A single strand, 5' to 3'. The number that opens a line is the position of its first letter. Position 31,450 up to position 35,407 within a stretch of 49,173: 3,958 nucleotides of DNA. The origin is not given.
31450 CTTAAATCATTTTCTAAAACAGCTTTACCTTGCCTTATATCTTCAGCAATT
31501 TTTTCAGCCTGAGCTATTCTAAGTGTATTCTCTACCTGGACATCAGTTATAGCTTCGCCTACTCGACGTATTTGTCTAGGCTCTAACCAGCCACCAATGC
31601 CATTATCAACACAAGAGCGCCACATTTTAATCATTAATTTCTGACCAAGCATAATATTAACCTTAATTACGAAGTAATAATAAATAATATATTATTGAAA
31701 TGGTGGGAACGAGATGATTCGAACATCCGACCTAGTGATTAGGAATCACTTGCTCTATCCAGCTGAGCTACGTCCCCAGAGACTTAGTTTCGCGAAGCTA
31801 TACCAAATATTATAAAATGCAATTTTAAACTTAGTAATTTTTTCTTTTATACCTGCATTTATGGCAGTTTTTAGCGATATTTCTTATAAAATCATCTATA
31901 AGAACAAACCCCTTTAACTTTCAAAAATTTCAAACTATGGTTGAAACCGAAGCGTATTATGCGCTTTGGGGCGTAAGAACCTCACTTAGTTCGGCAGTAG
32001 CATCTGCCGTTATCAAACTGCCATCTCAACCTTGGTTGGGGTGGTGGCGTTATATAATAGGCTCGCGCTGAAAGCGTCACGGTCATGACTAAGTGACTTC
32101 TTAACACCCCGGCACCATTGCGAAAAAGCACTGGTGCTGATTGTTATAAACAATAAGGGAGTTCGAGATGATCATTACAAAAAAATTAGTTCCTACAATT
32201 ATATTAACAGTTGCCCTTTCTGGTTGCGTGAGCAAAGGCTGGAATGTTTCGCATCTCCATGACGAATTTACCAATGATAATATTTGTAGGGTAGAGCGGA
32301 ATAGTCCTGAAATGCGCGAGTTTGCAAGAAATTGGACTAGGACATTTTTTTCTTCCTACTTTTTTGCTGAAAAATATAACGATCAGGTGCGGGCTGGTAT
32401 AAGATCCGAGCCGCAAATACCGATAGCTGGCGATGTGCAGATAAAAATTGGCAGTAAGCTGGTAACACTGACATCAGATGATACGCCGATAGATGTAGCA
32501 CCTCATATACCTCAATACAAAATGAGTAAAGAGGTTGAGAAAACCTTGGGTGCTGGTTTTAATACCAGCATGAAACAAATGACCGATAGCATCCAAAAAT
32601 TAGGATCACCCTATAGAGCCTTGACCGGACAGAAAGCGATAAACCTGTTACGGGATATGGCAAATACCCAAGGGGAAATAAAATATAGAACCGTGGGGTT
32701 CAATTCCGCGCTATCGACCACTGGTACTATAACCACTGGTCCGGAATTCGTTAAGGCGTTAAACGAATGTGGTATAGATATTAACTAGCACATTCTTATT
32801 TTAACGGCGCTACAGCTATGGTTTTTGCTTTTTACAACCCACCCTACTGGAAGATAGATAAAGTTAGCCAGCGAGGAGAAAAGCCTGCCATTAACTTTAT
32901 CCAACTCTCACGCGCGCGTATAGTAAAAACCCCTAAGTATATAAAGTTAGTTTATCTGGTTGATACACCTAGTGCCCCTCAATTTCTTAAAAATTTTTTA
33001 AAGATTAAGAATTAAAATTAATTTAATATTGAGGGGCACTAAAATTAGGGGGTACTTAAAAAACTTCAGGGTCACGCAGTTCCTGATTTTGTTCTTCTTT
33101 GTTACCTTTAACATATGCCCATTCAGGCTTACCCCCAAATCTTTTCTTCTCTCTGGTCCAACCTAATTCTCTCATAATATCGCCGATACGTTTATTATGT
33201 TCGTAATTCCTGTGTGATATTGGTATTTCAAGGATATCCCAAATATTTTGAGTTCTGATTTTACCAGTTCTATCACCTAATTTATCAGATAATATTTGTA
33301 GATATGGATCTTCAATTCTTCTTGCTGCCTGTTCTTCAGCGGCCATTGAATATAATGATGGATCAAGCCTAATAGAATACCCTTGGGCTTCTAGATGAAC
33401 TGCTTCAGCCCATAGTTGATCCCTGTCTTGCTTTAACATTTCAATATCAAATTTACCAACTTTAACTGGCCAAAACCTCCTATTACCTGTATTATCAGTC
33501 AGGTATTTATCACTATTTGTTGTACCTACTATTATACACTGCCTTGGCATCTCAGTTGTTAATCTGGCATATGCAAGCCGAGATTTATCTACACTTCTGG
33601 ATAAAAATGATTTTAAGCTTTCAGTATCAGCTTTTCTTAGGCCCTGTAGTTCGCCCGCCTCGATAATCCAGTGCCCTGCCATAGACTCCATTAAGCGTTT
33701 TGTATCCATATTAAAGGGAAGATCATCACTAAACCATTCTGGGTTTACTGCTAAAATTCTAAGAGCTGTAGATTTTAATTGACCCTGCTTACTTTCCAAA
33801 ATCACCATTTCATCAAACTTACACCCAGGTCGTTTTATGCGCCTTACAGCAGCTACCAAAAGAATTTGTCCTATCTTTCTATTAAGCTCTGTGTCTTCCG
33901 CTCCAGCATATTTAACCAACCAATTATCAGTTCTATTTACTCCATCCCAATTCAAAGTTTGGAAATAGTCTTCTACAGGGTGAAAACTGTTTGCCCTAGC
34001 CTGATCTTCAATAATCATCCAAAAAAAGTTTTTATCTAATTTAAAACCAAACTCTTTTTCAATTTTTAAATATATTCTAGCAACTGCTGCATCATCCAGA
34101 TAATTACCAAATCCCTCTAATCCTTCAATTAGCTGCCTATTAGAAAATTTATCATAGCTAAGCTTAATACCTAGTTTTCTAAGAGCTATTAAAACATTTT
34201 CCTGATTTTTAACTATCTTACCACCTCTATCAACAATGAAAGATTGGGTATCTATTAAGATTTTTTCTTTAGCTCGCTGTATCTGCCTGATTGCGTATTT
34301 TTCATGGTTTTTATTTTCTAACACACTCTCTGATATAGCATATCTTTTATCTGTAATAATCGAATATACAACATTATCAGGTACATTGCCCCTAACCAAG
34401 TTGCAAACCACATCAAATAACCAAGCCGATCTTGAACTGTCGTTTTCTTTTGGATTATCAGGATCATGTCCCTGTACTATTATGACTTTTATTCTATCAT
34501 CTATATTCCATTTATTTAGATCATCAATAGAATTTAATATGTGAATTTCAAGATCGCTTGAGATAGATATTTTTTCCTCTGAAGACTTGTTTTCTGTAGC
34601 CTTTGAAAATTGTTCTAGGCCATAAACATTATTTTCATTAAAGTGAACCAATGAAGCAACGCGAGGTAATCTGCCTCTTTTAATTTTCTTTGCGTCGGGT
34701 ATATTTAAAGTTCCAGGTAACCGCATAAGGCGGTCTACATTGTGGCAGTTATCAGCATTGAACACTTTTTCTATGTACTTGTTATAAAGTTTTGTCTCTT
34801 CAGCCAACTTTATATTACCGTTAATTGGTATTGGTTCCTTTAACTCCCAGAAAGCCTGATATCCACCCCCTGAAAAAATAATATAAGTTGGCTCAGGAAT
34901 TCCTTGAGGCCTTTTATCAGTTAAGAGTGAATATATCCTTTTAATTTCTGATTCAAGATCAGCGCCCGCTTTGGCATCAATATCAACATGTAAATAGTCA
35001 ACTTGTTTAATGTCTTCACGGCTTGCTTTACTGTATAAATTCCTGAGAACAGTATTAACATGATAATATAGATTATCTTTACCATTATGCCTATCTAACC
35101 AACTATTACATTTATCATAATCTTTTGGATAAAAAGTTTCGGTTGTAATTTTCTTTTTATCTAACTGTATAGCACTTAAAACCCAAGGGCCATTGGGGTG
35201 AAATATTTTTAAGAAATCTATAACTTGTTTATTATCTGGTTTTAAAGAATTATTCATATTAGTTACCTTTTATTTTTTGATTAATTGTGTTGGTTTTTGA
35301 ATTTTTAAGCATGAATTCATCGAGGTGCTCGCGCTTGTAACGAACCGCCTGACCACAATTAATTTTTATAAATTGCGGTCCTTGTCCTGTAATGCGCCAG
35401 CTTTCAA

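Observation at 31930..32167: Highly structured ~170-210-nt non-coding region inside the island, upstream of the lipoprotein gene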

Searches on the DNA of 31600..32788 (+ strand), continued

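Call 79: search_with_rna_model(model_id=R1, sources=[window, L001, L008, L010, L011, L012, L013, L014, L015, L016, L017, L021, L023, L024, L029], max_evalue=1e-12, make_alignment=true)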
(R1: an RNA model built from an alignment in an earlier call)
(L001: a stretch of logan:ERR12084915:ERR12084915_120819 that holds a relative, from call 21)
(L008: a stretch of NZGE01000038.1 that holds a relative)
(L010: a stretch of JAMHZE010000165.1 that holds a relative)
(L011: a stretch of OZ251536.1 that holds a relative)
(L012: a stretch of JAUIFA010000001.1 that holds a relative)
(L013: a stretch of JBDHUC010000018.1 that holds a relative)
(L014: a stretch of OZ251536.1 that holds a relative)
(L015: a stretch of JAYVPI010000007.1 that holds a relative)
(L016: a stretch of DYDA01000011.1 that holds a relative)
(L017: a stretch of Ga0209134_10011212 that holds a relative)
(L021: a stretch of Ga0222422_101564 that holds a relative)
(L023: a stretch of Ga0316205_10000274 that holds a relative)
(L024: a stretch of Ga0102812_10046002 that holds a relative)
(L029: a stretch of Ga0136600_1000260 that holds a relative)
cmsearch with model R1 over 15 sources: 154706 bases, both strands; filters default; matches with E-value up to 1e-12: 15.
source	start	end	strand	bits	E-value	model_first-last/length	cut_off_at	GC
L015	4793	4946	+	169.2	1.9e-38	1-153/153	no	0.53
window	31966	32117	+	163.9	3.5e-37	1-153/153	no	0.51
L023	4643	4797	-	151.7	3e-34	1-153/153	no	0.48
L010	319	469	+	149.5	1e-33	1-153/153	no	0.52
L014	7728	7880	+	146.2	6.4e-33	1-153/153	no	0.54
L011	3901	4053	-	142.5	4.8e-32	1-153/153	no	0.55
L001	318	470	+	138.3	4.9e-31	1-153/153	no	0.52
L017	2319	2469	+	135.8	1.9e-30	1-153/153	no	0.55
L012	1859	2015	-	131.2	2.5e-29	1-153/153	no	0.52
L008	3380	3531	+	123.7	1.6e-27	1-153/153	no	0.55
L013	119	274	-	108.4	7.7e-24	1-153/153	no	0.58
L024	2275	2434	-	101.5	3.5e-22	1-153/153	no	0.52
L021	2627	2789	+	70.8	8.1e-15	1-153/153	no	0.59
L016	6684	6838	-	70.7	8.9e-15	1-153/153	no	0.62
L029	12067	12213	-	67.9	4e-14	1-153/153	no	0.59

Alignment A6: 15 matches aligned to the model, 195 columns, each read 5' to 3' on its own strand. Consensus structure (alignment columns), stored with it:
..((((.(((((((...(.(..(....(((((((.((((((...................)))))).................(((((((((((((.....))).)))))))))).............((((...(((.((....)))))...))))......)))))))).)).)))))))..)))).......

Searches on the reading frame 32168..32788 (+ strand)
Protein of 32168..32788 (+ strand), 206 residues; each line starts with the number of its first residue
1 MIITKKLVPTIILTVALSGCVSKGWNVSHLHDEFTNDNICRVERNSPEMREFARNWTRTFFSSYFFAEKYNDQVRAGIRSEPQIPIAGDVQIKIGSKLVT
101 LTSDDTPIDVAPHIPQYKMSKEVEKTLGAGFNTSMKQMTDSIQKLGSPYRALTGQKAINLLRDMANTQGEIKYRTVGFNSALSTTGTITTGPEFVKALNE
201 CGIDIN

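Call 10: search_protein_families(library=pfam, proteins=[window:32168-32788:+], max_evalue=0.01)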
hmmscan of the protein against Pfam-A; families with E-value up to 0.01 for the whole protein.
window:32168-32788:+ (206 aa): 1 family
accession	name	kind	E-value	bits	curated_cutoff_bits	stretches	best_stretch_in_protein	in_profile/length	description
PF11254.13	DUF3053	-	0.0016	18.6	23.9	0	10-94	3-87/219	Protein of unknown function (DUF3053)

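Call 18: find_homologous_proteins(query=window:32168-32788:+)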
Query window:32168-32788:+ (206 aa): 4 proteins with E <= 0.001 among 99 candidates.
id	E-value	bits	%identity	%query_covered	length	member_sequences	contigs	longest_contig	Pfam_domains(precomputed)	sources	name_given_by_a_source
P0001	3.0e-133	459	100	100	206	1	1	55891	-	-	-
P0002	6.2e-85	302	68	98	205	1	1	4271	-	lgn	-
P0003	3.9e-35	139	41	95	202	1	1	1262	-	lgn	-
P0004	8.1e-14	70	31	97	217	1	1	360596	-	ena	-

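Call 21: find_encoding_contigs(protein=P0002, flank=10000)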
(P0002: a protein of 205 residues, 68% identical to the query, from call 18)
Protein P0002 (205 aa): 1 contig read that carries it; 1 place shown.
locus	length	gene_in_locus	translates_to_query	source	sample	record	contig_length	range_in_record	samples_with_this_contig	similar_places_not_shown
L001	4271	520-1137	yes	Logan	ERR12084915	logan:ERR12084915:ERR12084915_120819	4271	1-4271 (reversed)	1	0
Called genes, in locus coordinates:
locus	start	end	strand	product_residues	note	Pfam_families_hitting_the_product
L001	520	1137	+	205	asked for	-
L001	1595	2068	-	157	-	-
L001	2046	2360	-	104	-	PF12728:HTH_17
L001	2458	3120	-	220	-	-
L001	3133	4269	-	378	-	?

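Call 22: find_encoding_contigs(protein=P0004, flank=10000)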
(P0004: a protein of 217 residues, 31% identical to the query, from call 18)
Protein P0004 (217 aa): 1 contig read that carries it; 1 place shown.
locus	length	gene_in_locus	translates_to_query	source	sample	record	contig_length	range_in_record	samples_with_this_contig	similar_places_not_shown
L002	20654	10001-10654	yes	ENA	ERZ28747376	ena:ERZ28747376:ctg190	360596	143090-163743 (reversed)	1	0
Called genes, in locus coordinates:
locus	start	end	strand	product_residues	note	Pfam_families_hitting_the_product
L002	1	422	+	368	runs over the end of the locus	PF01764:Lipase_3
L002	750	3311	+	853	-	PF04851:ResIII, PF00270:DEAD (weak)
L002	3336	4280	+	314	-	PF03372:Exo_endo_phos, PF23226:Exo_endo_phos_PGAP2IP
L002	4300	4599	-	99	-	-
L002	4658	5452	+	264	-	PF07690:MFS_1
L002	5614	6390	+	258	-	PF00121:TIM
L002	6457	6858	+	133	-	PF03840:SecG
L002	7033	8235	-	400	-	PF00355:Rieske, PF00848:Ring_hydroxyl_A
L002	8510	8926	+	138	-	PF07291:MauE (weak), PF02077:SURF4 (weak), PF07681:DoxX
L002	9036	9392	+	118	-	PF00507:Oxidored_q4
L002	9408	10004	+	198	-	PF01058:Oxidored_q6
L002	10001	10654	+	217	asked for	-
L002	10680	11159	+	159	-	PF00903:Glyoxalase, PF13669:Glyoxalase_4 (weak)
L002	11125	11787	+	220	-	PF00329:Complex1_30kDa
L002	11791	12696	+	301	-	PF01972:SDH_protease, PF25145:NfeD1b_N (weak)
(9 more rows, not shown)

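Call 25: find_encoding_contigs(protein=P0003, flank=10000)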
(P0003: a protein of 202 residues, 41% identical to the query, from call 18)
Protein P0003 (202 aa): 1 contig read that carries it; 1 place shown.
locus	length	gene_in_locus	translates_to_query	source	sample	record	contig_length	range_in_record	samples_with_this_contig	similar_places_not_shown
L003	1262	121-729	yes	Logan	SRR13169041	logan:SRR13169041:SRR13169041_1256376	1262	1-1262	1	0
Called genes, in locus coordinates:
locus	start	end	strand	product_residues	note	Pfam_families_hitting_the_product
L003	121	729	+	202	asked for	-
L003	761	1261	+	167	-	?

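Call 88: find_encoding_contigs(protein=window:32168-32788:+, flank=3000, max_places=4)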
Protein window:32168-32788:+ (206 aa): no gene with exactly this product is on record in the collection.

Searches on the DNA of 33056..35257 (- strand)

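Call 35: search_rna_families(sources=[L004, L005, L003], threshold=evalue, max_evalue=1, show_alignments=3)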
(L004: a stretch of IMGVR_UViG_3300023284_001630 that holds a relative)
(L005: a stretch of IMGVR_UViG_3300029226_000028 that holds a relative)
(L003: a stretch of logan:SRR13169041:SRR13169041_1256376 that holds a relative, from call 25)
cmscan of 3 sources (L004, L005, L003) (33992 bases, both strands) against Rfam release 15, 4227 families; matches with E-value up to 1: 1.
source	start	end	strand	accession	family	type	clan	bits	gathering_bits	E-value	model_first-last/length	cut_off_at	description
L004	3670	3758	-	RF01905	HOTAIR_2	Gene; lncRNA;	-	22.5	60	0.21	1-69/69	no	HOTAIR conserved region 2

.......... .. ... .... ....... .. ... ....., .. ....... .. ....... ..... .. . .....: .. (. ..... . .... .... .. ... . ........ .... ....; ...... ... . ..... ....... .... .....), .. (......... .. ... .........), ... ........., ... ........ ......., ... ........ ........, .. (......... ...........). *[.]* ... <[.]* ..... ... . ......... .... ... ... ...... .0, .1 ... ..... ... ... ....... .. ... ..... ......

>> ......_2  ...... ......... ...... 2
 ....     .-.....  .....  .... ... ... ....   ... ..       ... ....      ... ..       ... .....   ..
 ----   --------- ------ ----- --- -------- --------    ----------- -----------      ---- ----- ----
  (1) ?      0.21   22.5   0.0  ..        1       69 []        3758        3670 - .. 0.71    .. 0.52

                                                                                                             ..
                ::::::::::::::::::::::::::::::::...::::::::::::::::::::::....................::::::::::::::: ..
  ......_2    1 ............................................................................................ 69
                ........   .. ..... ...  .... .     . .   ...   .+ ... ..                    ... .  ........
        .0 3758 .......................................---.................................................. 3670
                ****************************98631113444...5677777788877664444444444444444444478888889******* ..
